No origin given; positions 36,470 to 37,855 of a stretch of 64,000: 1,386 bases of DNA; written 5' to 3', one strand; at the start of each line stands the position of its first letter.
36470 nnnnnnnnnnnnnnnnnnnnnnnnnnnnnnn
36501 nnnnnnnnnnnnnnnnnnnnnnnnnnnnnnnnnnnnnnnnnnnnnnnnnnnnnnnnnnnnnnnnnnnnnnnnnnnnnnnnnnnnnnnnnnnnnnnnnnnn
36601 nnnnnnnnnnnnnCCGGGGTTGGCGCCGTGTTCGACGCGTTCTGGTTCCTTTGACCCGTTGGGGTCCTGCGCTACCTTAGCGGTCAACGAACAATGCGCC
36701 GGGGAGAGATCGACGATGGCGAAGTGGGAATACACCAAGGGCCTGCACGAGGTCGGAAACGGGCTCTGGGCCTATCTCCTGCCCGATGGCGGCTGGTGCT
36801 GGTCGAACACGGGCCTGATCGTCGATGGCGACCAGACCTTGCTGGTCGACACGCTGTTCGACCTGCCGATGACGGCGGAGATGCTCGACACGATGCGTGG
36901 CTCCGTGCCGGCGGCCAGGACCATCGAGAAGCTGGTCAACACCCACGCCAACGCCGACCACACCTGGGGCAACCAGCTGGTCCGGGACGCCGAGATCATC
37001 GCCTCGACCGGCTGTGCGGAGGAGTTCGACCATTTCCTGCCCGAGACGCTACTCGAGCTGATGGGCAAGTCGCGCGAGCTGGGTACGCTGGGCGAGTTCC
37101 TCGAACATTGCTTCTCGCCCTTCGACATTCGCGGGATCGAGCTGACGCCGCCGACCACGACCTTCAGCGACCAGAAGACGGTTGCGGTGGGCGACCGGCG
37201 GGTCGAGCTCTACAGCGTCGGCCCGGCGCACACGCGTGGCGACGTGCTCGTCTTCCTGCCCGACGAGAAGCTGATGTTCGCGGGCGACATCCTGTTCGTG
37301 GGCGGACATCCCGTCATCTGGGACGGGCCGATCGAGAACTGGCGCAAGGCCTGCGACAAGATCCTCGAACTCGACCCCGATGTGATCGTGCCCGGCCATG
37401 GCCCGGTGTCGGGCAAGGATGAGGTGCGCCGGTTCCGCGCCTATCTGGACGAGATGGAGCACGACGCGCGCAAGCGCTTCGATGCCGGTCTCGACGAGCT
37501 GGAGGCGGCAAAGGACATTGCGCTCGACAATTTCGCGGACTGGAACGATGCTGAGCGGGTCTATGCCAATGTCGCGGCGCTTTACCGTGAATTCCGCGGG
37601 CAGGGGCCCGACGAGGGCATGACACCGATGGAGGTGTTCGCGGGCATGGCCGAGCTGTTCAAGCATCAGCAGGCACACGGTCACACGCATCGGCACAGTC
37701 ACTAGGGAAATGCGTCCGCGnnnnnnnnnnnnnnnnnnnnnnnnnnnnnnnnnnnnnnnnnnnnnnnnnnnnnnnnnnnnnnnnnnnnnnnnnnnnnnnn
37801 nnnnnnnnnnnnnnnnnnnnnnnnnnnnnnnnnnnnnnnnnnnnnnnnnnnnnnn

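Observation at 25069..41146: Roughly 16-kb catabolic island of unknown substrate with BKACE, FAH, amidohydrolase, ACAD, acyl-CoA synthetase, MBL hydrolase and esterase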

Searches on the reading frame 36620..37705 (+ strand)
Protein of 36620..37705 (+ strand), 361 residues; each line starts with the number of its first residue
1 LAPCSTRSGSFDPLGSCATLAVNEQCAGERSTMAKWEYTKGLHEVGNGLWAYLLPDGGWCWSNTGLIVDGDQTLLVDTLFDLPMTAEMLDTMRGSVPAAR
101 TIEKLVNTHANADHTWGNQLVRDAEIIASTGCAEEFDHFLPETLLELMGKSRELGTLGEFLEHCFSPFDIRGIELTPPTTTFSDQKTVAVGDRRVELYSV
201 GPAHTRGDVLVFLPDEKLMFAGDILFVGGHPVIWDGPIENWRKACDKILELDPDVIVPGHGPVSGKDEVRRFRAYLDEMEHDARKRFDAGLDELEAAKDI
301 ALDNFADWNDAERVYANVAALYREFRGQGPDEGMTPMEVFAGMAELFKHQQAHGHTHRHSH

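Call 6: search_protein_families(library=pfam, proteins=[window:36620-37705:+], max_evalue=0.01)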
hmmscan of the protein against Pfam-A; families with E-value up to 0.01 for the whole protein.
window:36620-37705:+ (361 aa): 2 families
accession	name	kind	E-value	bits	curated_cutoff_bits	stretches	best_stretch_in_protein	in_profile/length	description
PF00753.33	Lactamase_B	-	4.4e-27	95.7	22.7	1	58-260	2-196/196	Metallo-beta-lactamase superfamily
PF19583.5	ODP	-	0.0038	17.6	27.2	0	185-225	96-137/194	ODP family beta lactamase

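Call 8: search_protein_families(library=ncbifam, proteins=[window:36620-37705:+], max_evalue=0.001)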
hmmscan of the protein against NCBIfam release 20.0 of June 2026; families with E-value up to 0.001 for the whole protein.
window:36620-37705:+ (361 aa): 35 families (the best 25 are shown)
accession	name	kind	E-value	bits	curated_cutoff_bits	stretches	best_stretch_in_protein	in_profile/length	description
TIGR04559.1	SoxH_rel_PQQ_2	hypoth_equivalog_domain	3.2e-31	108.8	280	1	62-324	30-279/283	quinoprotein relay system zinc metallohydrolase 2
TIGR04558.1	SoxH_rel_PQQ_1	hypoth_equivalog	5.9e-27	94.5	300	2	170-324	125-279/285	quinoprotein relay system zinc metallohydrolase 1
NF033088.2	bla_subclass_B1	equivalog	5e-18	65.5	200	2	176-270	111-210/217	subclass B1 metallo-beta-lactamase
NF041269.1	bla_B1_long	equivalog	3.3e-11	42.9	350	1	176-267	113-208/334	subclass B1 metallo-beta-lactamase, long type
NF038103.1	blaGMB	exception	4.1e-11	42.5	580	1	184-271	165-254/270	GMB family subclass B1 metallo-beta-lactamase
NF012145.1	blaDIM_SIM_IMP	exception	3.7e-10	39.9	288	1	179-267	109-198/209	DIM/SIM/IMP family subclass B1 metallo-beta-lactamase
NF012229.1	bla_class_B_core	domain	4.2e-10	39.9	100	1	66-214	19-139/139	metallo-beta-lactamase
NF041441.1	blaCIM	exception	2.3e-09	37.1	490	1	178-265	145-236/250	CIM family subclass B1 metallo-beta-lactamase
NF000437.2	blaFIM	exception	5.5e-09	36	590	0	60-129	65-132/262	FIM family subclass B1 metallo-beta-lactamase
TIGR03413.1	GSH_gloB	equivalog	1.3e-08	34.5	200.8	1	179-256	83-159/248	hydroxyacylglutathione hydrolase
NF012100.0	blaVIM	exception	4.4e-08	32.8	500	0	19-128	22-133/266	VIM family subclass B1 metallo-beta-lactamase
NF041758.1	B1_blaCHM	exception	4.9e-08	32.6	475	1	177-263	141-231/246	CHM family subclass B1 metallo-beta-lactamase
NF012150.3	blaSPM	exception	9.3e-08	31.9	500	1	186-270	173-257/272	SPM family subclass B1 metallo-beta-lactamase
NF033582.2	blaALI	exception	1.9e-07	31.1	450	1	181-264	142-229/245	ALI family subclass B1 metallo-beta-lactamase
NF000396.3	blaGIM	exception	3.5e-07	29.6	525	1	178-267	131-224/250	GIM family subclass B1 metallo-beta-lactamase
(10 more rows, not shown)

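Call 35: find_homologous_proteins(query=window:36716-37705:+, max_evalue=1e-20)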
Query window:36716-37705:+ (329 aa): 6235 proteins with E <= 1e-20 among 8000 candidates; the best 120 are listed.
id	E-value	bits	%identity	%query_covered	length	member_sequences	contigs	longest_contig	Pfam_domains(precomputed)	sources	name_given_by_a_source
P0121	2.3e-228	775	100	100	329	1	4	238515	PF00753.34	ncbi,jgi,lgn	jgi:cyclase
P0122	4.1e-202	689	87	97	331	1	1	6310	PF00753.34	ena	-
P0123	5.4e-200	682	87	100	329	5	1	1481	PF00753.34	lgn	-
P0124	7.4e-192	655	84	96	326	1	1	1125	PF00753.34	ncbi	-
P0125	6.5e-191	652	82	96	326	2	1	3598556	PF00753.34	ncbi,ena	-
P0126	3.4e-187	640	80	100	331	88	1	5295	PF00753.34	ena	-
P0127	5.5e-185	632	79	99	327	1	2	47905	PF00753.34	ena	-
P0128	6.9e-183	625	78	99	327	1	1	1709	PF00753.34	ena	-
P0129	1.4e-179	615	77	99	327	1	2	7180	PF00753.34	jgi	jgi:glyoxylase-like metal-dependent hydrolase (beta-lactamase superfamily II)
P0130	1.9e-178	611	76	100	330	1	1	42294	PF00753.34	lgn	-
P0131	2.2e-178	611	78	99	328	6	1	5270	PF00753.34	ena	-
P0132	1.5e-173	595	73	100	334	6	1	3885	PF00753.34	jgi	-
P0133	5.6e-173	593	73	100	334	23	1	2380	PF00753.34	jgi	-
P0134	6.4e-173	593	73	100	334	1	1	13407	PF00753.34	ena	-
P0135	8.3e-173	592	73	100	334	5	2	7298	PF00753.34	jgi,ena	jgi:cyclase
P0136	1.0e-172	592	73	100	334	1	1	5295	PF00753.34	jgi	-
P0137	1.7e-172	591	73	100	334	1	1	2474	PF00753.34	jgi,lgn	-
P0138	4.6e-172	590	73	100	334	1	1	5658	PF00753.34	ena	-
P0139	1.1e-171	589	73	99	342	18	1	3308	PF00753.34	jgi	jgi:cyclase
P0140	6.6e-171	586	72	100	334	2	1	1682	PF00753.34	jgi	-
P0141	1.3e-170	585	73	100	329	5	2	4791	PF00753.34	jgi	jgi:glyoxylase-like metal-dependent hydrolase (beta-lactamase superfamily II)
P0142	1.2e-144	500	66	97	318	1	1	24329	PF00753.34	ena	-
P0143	1.4e-144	499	66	96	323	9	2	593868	PF00753.34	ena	-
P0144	1.5e-144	499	64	99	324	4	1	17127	PF00753.34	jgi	-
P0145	2.4e-143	495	67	96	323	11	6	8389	PF00753.34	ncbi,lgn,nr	ncbi:MAG: MBL fold metallo-hydrolase [Alphaproteobacteria bacterium]|nr:MBL fold metallo-hydrolase [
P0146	2.6e-143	495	67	96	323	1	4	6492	PF00753.34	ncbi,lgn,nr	ncbi:MAG: MBL fold metallo-hydrolase [Alphaproteobacteria bacterium]|nr:MBL fold metallo-hydrolase [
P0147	2.8e-143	495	67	96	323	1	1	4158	PF00753.34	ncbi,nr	ncbi:MAG: MBL fold metallo-hydrolase [Alphaproteobacteria bacterium]|nr:MBL fold metallo-hydrolase [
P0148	4.0e-143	495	67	96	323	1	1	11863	PF00753.34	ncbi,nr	ncbi:MAG: MBL fold metallo-hydrolase [Alphaproteobacteria bacterium]|nr:MBL fold metallo-hydrolase [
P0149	1.0e-142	493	67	96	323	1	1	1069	PF00753.34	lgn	-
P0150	1.3e-142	493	66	96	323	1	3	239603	PF00753.34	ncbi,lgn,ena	-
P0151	8.5e-142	490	66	96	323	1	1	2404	PF00753.34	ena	-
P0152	2.5e-141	489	65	96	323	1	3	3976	PF00753.34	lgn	-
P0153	1.1e-140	487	66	96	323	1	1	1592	PF00753.34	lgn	-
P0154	1.5e-140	486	66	96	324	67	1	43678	PF00753.34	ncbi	-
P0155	3.3e-140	485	65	96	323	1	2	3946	PF00753.34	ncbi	-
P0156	4.4e-140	485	66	96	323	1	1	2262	PF00753.34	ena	-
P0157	4.5e-140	485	65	96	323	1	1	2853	PF00753.34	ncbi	-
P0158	8.4e-140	484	65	96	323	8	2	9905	PF00753.34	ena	-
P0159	1.1e-139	483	66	96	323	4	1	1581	PF00753.34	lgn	-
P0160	2.0e-139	483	65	96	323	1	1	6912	PF00753.34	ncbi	-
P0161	3.7e-139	482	64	96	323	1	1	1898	PF00753.34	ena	-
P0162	6.6e-139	481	64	96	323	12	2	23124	PF00753.34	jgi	jgi:glyoxylase-like metal-dependent hydrolase (beta-lactamase superfamily II)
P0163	1.8e-138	479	64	96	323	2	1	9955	PF00753.34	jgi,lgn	-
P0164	2.2e-138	479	64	96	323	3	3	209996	PF00753.34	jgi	jgi:glyoxylase-like metal-dependent hydrolase (beta-lactamase superfamily II)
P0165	3.6e-138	478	64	96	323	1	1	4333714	PF00753.34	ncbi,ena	-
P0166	1.4e-137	476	63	96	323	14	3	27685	PF00753.34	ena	-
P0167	3.1e-137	475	64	96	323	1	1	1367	PF00753.34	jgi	jgi:glyoxylase-like metal-dependent hydrolase (beta-lactamase superfamily II)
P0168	2.6e-136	472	63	96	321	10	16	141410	PF00753.34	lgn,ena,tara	tara:strand:+ start:1377 stop:2342 length:966 start_codon:yes stop_codon:yes gene_type:complete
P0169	3.2e-136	472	64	96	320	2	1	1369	PF00753.34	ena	-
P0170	3.5e-136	472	64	96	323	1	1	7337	PF00753.34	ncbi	-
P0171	2.0e-135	469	63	98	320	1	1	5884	PF00753.34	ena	-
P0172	6.2e-135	468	63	98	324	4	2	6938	PF00753.34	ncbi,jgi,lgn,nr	ncbi:MAG: MBL fold metallo-hydrolase [Alphaproteobacteria bacterium]|nr:MBL fold metallo-hydrolase [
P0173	2.2e-134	466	64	96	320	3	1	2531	PF00753.34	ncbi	-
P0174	4.5e-134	465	62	96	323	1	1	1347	PF00753.34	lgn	-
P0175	5.2e-132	458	60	96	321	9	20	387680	PF00753.34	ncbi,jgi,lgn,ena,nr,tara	ncbi:MAG: MBL fold metallo-hydrolase [Alphaproteobacteria bacterium]|jgi:cyclase|nr:MBL fold metallo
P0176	4.6e-124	432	63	90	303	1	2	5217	PF00753.34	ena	-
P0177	2.4e-118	413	58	95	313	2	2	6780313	PF00753.34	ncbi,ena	-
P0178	5.6e-118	412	58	96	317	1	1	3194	PF00753.34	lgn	-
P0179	3.6e-117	409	56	99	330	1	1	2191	PF00753.34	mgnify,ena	mgnify:CR=1 FL=1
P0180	4.3e-117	409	57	97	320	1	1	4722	PF00753.34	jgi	jgi:cyclase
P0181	7.6e-117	408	59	90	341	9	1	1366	PF00753.34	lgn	-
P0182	8.3e-117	408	58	96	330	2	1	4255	PF00753.34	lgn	-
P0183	9.0e-117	408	57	99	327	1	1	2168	PF00753.34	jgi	jgi:cyclase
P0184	1.0e-116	408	57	99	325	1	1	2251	PF00753.34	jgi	jgi:cyclase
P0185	1.8e-116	407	57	100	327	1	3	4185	PF00753.34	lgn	-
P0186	1.8e-116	407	58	95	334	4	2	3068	PF00753.34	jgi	-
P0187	2.3e-116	407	58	96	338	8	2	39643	PF00753.34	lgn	-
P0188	2.7e-116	406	57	97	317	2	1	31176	PF00753.34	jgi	jgi:cyclase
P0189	3.2e-116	406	56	99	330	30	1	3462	PF00753.34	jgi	-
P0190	7.3e-116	405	55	99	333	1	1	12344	PF00753.34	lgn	-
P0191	9.2e-116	405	58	96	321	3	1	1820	PF00753.34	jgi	jgi:glyoxylase-like metal-dependent hydrolase (beta-lactamase superfamily II)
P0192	1.3e-115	404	58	95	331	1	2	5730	PF00753.34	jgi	jgi:cyclase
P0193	2.3e-115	403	56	98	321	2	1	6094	PF00753.34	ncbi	-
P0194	2.4e-115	403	56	97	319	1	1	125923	PF00753.34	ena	-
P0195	2.4e-115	403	56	100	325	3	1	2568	PF00753.34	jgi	-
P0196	2.5e-115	403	55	99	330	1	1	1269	PF00753.34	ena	-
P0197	2.7e-115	403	56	97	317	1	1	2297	PF00753.34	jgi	jgi:glyoxylase-like metal-dependent hydrolase (beta-lactamase superfamily II)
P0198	2.7e-115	403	57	100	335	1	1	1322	PF00753.34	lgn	-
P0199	3.4e-115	403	57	95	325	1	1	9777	PF00753.34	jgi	jgi:glyoxylase-like metal-dependent hydrolase (beta-lactamase superfamily II)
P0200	3.4e-115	403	57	95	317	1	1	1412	PF00753.34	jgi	-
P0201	3.6e-115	403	57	96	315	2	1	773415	PF00753.34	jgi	jgi:cyclase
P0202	3.8e-115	403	56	95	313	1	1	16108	PF00753.34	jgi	jgi:glyoxylase-like metal-dependent hydrolase (beta-lactamase superfamily II)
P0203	4.1e-115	403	55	95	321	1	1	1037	PF00753.34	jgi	-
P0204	6.4e-115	402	56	98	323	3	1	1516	PF00753.34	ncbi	-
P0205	7.4e-115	402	57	99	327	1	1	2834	PF00753.34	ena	-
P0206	9.3e-115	401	59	89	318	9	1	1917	PF00753.34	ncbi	-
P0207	1.0e-114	401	57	95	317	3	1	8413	PF00753.34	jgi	jgi:glyoxylase-like metal-dependent hydrolase (beta-lactamase superfamily II)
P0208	1.0e-114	401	57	95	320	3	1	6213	PF00753.34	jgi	jgi:cyclase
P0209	1.1e-114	401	56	100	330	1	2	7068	PF00753.34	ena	-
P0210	1.1e-114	401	56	100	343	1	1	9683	PF00753.34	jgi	jgi:glyoxylase-like metal-dependent hydrolase (beta-lactamase superfamily II)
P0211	1.1e-114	401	55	99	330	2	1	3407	PF00753.34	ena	-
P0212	1.6e-114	401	57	100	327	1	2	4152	PF00753.34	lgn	-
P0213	1.6e-114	401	57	96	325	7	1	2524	PF00753.34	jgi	jgi:glyoxylase-like metal-dependent hydrolase (beta-lactamase superfamily II)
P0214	1.7e-114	401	55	100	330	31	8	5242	PF00753.34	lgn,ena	-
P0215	2.0e-114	400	56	98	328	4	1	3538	PF00753.34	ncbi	-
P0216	2.2e-114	400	56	97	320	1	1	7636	PF00753.34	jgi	jgi:cyclase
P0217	2.7e-114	400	57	95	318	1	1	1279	PF00753.34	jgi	jgi:cyclase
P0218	2.7e-114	400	56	99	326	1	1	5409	PF00753.34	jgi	jgi:cyclase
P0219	3.7e-114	399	55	96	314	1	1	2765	PF00753.34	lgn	-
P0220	4.6e-114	399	55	98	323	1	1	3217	PF00753.34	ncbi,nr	ncbi:MAG: MBL fold metallo-hydrolase [Proteobacteria bacterium]|nr:MBL fold metallo-hydrolase [Pseud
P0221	4.8e-114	399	58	95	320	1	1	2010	PF00753.34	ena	-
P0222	5.8e-114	399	54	96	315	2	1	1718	PF00753.34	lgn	-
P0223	6.8e-114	399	56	95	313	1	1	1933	PF00753.34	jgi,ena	-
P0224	6.9e-114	399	55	98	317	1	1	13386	PF00753.34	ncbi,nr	ncbi:MAG TPA: MBL fold metallo-hydrolase [Thermoanaerobaculia bacterium]|nr:MBL fold metallo-hydrola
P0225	7.0e-114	399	56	99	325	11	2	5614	PF00753.34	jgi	jgi:cyclase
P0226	7.9e-114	398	57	95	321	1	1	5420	PF00753.34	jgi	jgi:cyclase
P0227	8.0e-114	398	56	99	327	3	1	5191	PF00753.34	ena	-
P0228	1.2e-113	398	55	97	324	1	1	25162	PF00753.34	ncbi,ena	-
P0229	1.2e-113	398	56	96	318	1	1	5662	PF00753.34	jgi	jgi:glyoxylase-like metal-dependent hydrolase (beta-lactamase superfamily II)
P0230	1.2e-113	398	56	96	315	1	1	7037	PF00753.34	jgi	jgi:glyoxylase-like metal-dependent hydrolase (beta-lactamase superfamily II)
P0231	1.6e-113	397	56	95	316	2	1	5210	PF00753.34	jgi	jgi:glyoxylase-like metal-dependent hydrolase (beta-lactamase superfamily II)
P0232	1.7e-113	397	54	97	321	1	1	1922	PF00753.34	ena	-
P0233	1.8e-113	397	54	99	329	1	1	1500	PF00753.34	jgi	jgi:glyoxylase-like metal-dependent hydrolase (beta-lactamase superfamily II)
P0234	1.8e-113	397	53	100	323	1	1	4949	PF00753.34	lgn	-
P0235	1.9e-113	397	57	95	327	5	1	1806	PF00753.34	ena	-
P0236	2.0e-113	397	55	98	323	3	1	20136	PF00753.34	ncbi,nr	ncbi:MAG: MBL fold metallo-hydrolase [Proteobacteria bacterium]|nr:MBL fold metallo-hydrolase [Pseud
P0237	2.4e-113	397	55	99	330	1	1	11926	PF00753.34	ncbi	-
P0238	2.4e-113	397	56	95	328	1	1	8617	PF00753.34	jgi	jgi:glyoxylase-like metal-dependent hydrolase (beta-lactamase superfamily II)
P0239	2.6e-113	397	54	100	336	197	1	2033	PF00753.34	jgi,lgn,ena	-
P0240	3.1e-113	396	57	95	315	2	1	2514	PF00753.34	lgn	-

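Call 36: find_encoding_contigs(protein=P0165, flank=10000, max_places=1)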
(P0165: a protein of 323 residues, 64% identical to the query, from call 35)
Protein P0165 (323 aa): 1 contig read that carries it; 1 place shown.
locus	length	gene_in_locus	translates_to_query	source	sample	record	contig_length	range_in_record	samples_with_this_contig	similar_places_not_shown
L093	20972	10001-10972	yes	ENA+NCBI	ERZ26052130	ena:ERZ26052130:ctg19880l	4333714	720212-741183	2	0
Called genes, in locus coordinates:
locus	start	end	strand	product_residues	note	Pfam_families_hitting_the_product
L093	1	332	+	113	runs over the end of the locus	PF07883:Cupin_2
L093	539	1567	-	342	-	PF08450:SGL, PF03088:Str_synth (faint)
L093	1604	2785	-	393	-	PF00108:Thiolase_N, PF02803:Thiolase_C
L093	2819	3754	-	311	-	PF05853:BKACE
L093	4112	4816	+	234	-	PF13489:Methyltransf_23, PF01209:Ubie_methyltran (weak), PF03848:TehB (weak), PF13847:Methyltransf_31, PF08241:Methyltransf_11, PF08242:Methyltransf_12, PF13649:Methyltransf_25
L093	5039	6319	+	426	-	PF07969:Amidohydro_3 (faint), PF01979:Amidohydro_1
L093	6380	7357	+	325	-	PF01557:FAA_hydrolase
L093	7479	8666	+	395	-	PF02771:Acyl-CoA_dh_N, PF02770:Acyl-CoA_dh_M, PF00441:Acyl-CoA_dh_1, PF08028:Acyl-CoA_dh_2, PF22924:ACOX_C_alpha1 (faint)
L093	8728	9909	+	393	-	PF02771:Acyl-CoA_dh_N, PF02770:Acyl-CoA_dh_M, PF00441:Acyl-CoA_dh_1, PF08028:Acyl-CoA_dh_2, PF22924:ACOX_C_alpha1 (weak)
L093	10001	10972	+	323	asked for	PF00753:Lactamase_B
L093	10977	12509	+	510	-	PF00501:AMP-binding, PF13193:AMP-binding_C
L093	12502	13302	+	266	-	PF00106:adh_short, PF13561:adh_short_C2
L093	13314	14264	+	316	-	PF00135:COesterase (faint), PF20434:BD-FAE, PF07859:Abhydrolase_3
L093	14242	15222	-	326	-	PF01047:MarR, PF12802:MarR_2, PF13463:HTH_27, PF00583:Acetyltransf_1, PF13673:Acetyltransf_10, PF13508:Acetyltransf_7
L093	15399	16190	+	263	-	PF09339:HTH_IclR, PF01614:IclR_C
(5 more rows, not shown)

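Call 37: find_encoding_contigs(protein=P0177, flank=10000, max_places=1)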
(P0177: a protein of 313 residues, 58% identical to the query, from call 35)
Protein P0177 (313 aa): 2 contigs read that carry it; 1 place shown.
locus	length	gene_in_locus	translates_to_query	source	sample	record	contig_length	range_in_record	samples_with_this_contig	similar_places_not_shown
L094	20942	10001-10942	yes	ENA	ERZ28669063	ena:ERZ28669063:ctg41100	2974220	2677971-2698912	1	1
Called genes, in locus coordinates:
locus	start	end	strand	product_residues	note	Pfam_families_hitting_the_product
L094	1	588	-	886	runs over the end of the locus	PF14312:FG-GAP_2, PF22232:TraI_hel_assoc_N (faint), PF14312:FG-GAP_2, PF03160:Calx-beta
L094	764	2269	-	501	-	PF00127:Copper-bind, PF03160:Calx-beta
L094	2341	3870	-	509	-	PF00127:Copper-bind, PF03160:Calx-beta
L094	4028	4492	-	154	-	-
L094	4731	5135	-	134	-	-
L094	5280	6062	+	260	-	PF00378:ECH_1, PF16113:ECH_2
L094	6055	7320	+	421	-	PF03562:MltA, PF06725:3D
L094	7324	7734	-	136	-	PF07291:MauE, PF07681:DoxX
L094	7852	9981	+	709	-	PF01011:PQQ, PF13570:Beta-prop_ACSF4 (weak), PF13360:PQQ_2, PF01011:PQQ, PF13442:Cytochrome_CBB3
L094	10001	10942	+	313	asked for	PF00753:Lactamase_B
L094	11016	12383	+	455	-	PF01266:DAO (weak), PF01593:Amino_oxidase, PF03486:HI0933_like (faint), PF13450:NAD_binding_8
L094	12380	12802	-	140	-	PF22478:DUF6982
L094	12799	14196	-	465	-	PF01565:FAD_binding_4, PF02913:FAD-oxidase_C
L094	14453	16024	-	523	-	PF00501:AMP-binding, PF13193:AMP-binding_C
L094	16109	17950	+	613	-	-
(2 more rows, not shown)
